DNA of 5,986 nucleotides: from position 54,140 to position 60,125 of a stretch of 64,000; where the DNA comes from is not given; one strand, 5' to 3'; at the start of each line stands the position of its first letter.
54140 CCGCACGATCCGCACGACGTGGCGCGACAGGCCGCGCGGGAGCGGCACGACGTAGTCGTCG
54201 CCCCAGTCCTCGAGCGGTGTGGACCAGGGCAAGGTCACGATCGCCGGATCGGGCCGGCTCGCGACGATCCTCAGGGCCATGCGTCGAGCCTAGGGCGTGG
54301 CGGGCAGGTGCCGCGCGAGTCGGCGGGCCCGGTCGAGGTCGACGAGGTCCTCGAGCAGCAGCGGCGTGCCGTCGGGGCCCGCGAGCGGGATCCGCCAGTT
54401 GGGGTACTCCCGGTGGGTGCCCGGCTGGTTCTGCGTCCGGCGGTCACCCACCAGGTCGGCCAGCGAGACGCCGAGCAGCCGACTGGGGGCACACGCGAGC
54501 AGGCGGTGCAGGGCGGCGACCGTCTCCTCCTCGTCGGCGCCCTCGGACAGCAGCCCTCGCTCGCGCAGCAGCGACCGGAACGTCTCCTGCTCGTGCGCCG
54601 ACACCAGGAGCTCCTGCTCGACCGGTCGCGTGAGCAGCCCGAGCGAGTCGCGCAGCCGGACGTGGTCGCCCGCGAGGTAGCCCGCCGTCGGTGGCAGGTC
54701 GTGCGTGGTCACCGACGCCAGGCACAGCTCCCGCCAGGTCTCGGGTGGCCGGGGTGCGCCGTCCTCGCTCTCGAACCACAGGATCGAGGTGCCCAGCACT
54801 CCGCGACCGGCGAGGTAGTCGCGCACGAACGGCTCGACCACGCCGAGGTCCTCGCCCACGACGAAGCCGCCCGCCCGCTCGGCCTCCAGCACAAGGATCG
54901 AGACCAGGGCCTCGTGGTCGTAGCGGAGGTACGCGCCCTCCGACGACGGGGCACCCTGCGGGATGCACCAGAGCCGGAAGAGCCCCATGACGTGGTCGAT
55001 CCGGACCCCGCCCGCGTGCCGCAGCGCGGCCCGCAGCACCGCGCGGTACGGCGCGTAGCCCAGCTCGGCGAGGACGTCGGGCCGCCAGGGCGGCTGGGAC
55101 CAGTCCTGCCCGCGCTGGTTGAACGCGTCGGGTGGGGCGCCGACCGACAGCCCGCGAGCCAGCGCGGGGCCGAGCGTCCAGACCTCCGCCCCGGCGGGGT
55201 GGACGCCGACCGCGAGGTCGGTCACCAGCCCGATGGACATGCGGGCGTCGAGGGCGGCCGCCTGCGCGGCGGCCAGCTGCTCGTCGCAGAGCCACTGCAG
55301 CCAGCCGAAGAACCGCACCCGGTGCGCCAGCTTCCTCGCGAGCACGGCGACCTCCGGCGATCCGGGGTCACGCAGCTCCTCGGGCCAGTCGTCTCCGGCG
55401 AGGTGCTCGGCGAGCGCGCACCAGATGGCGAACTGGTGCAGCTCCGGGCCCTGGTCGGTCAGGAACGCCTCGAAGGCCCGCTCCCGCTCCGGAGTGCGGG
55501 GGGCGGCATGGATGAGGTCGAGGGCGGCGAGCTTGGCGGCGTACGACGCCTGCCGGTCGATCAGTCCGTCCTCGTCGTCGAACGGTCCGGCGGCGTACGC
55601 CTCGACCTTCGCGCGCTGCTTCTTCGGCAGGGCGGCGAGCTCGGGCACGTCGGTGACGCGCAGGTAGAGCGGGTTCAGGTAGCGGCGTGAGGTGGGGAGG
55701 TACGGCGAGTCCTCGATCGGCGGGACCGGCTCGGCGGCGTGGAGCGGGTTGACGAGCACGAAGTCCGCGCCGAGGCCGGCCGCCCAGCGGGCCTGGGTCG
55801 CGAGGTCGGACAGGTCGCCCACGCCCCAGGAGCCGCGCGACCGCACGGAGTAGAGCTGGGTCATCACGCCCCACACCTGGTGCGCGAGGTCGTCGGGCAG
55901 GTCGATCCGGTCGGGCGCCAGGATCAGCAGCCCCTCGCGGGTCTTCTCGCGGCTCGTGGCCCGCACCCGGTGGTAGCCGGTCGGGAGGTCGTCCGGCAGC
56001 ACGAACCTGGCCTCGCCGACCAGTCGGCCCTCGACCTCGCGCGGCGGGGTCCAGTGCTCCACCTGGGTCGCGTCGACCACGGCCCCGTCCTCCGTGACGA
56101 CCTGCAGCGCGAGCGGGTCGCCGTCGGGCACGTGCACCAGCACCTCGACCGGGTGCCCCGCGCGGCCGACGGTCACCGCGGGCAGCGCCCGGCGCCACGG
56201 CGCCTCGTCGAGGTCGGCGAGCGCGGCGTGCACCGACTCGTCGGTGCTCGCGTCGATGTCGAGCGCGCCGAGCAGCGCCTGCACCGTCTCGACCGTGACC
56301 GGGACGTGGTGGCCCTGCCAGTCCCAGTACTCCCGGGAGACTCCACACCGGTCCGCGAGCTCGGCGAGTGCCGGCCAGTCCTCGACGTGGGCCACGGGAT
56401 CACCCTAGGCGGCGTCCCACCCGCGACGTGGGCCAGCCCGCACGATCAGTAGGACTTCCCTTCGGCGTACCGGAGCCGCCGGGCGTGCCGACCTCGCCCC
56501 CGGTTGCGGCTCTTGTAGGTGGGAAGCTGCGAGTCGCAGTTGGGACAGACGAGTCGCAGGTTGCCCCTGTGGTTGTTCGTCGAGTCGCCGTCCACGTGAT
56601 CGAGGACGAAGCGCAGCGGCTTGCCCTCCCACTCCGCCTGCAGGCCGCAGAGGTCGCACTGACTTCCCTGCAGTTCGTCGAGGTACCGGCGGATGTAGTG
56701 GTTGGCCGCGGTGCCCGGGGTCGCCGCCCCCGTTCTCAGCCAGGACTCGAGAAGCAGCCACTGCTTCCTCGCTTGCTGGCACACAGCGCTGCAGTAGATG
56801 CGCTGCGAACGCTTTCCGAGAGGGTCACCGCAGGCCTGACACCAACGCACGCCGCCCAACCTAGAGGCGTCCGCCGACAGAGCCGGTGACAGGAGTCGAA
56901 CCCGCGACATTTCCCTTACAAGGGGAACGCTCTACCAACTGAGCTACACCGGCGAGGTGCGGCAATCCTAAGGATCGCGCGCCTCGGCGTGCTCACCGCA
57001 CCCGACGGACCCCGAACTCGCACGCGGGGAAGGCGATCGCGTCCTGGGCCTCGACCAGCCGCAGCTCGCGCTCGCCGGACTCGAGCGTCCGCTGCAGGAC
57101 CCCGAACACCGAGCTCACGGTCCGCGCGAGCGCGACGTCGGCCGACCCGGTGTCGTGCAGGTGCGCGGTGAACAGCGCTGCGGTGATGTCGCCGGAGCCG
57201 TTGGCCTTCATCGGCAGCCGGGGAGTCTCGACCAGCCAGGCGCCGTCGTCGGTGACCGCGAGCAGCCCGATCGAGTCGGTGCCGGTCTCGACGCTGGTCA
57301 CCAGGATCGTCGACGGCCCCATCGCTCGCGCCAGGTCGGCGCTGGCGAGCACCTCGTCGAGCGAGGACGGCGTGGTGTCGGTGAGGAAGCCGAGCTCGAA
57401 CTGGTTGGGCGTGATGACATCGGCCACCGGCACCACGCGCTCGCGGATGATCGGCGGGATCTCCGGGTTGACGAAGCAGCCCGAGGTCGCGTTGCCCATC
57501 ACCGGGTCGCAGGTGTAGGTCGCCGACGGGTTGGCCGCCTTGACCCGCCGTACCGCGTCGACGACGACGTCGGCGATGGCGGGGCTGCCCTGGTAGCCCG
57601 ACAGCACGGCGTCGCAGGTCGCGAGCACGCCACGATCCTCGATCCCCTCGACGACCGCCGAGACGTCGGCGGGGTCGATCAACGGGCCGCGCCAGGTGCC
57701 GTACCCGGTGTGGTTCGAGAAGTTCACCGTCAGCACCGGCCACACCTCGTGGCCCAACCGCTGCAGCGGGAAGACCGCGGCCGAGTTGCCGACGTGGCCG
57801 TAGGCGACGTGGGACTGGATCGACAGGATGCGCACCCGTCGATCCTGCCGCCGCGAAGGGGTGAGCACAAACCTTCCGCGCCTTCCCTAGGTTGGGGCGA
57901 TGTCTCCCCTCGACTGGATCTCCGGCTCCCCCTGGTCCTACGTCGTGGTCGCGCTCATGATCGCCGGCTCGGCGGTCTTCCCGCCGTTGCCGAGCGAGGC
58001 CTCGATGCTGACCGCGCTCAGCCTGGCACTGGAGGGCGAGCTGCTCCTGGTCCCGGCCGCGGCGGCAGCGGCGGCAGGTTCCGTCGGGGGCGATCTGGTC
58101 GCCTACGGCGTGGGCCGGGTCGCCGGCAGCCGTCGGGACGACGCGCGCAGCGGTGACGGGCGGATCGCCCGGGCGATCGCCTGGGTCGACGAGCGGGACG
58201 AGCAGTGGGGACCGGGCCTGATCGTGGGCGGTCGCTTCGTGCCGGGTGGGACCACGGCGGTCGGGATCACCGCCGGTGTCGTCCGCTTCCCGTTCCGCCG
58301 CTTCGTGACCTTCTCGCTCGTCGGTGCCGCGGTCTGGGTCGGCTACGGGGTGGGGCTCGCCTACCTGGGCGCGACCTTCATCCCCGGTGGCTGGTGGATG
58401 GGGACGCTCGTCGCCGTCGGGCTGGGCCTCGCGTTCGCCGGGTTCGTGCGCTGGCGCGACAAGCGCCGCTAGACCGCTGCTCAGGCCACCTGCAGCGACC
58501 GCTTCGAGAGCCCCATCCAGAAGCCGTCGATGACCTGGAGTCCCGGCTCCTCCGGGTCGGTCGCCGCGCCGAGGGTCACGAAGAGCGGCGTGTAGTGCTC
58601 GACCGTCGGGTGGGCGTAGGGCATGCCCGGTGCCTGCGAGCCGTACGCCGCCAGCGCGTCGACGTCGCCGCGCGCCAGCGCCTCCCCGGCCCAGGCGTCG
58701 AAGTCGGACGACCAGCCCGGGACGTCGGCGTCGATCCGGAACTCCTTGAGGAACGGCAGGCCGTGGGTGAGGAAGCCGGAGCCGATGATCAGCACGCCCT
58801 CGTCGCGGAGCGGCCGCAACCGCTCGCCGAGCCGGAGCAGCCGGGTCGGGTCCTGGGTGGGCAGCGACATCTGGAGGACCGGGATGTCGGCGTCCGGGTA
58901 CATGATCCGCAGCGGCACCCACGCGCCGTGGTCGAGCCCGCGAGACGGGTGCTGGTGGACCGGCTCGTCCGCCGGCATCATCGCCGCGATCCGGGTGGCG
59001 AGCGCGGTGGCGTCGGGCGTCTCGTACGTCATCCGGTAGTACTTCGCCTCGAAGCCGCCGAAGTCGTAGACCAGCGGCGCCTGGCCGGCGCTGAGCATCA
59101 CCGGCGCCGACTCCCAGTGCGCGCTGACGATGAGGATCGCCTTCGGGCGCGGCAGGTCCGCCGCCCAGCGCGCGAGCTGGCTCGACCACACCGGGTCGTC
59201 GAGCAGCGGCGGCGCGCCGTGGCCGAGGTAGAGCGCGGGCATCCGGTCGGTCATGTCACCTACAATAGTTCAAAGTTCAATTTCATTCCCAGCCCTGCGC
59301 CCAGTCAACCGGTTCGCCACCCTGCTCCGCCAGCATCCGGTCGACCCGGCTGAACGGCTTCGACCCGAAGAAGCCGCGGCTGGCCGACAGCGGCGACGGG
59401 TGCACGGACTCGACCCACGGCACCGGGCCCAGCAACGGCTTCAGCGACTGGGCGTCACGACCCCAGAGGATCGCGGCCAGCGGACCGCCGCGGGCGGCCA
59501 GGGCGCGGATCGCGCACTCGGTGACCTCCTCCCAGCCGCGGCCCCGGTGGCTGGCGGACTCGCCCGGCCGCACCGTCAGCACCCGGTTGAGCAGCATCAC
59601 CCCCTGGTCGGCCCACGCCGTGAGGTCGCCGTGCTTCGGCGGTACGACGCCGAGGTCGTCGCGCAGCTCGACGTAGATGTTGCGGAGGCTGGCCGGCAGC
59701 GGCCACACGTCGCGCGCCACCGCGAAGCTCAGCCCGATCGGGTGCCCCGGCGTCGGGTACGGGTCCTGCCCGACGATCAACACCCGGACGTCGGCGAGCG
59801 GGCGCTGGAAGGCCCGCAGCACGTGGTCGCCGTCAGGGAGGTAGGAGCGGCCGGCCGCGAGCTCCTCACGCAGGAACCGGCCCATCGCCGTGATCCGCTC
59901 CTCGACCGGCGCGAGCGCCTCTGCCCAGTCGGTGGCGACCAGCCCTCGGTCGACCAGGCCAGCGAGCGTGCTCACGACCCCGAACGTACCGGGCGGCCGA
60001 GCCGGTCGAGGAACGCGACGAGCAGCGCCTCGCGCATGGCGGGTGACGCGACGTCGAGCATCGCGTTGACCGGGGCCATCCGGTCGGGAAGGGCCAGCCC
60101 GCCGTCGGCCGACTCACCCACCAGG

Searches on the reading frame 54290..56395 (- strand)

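Call 53: search_protein_families(library=pfam, proteins=[window:54290-56395:-], max_evalue=0.0001)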
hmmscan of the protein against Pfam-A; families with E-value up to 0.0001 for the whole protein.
window:54290-56395:- (701 aa): 2 families
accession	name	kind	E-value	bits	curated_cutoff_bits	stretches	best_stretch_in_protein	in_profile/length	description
PF02446.23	Glyco_hydro_77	-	9.5e-107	358.2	25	1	180-672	2-460/465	4-alpha-glucanotransferase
PF21226.3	MalQ_N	-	5.6e-27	94.4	24.1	1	71-161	1-91/91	MalQ N-terminal beta sandwich domain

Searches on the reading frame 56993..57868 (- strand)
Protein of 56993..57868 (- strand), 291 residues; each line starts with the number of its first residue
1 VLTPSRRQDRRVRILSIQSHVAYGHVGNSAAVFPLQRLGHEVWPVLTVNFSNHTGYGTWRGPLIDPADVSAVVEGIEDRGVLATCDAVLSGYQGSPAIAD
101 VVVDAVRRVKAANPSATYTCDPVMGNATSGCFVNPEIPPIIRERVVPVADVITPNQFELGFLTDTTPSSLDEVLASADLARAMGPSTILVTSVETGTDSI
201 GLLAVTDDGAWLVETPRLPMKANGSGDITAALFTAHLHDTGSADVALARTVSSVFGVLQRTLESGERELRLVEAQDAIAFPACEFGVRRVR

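Call 53: search_protein_families(library=pfam, proteins=[window:56993-57868:-], max_evalue=0.0001)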
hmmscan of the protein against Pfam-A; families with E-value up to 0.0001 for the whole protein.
window:56993-57868:- (291 aa): 2 families
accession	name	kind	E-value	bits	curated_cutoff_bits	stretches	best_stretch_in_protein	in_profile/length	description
PF08543.17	Phos_pyr_kin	-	1.9e-16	60.6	27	1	85-266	61-240/246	Phosphomethylpyrimidine kinase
PF00294.29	PfkB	-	3.4e-08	33.6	25.8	1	129-246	162-278/302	pfkB family carbohydrate kinase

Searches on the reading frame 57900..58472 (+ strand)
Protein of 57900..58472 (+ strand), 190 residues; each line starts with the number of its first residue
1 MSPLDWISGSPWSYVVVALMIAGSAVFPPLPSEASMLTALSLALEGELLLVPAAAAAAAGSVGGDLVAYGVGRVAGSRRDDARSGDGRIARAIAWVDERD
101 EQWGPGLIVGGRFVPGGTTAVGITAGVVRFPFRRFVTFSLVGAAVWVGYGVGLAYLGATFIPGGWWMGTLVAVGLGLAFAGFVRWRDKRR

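Call 89: search_protein_families(library=pfam, proteins=[window:57900-58472:+], max_evalue=0.001)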
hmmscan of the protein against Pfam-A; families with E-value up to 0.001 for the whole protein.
window:57900-58472:+ (190 aa): 1 family
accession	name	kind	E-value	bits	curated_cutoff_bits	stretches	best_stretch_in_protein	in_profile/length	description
PF09335.16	VTT_dom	-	1.1e-15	58.6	33.9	1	49-148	15-115/123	VTT domain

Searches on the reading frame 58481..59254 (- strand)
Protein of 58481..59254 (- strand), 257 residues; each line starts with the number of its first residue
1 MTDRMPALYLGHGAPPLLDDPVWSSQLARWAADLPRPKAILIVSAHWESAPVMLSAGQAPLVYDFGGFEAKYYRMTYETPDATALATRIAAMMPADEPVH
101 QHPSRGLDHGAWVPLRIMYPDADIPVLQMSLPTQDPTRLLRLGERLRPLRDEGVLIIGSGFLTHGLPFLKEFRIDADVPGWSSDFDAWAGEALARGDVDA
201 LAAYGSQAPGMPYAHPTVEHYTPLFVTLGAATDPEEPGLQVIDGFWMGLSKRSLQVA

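Call 53: search_protein_families(library=pfam, proteins=[window:58481-59254:-], max_evalue=0.0001)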
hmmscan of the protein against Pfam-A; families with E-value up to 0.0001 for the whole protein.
window:58481-59254:- (257 aa): 1 family
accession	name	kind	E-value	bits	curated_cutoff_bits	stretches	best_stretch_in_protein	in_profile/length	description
PF02900.23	LigB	-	3.8e-31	108.6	26.3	1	26-233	33-246/269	Catalytic LigB subunit of aromatic ring-opening dioxygenase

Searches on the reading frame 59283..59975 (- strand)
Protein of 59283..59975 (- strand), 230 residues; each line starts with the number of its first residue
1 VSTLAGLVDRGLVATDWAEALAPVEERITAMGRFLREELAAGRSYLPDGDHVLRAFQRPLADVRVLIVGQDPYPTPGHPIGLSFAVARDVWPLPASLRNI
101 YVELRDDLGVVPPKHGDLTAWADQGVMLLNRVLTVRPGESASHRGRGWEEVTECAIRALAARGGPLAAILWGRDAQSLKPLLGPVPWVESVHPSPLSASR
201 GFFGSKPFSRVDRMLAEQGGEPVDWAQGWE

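Call 53: search_protein_families(library=pfam, proteins=[window:59283-59975:-], max_evalue=0.0001)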
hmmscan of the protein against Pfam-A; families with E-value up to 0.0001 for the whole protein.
window:59283-59975:- (230 aa): 1 family
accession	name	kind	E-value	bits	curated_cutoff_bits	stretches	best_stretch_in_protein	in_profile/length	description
PF03167.25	UDG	-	3.9e-11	43.7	24.3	1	62-211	7-136/141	Uracil DNA glycosylase superfamily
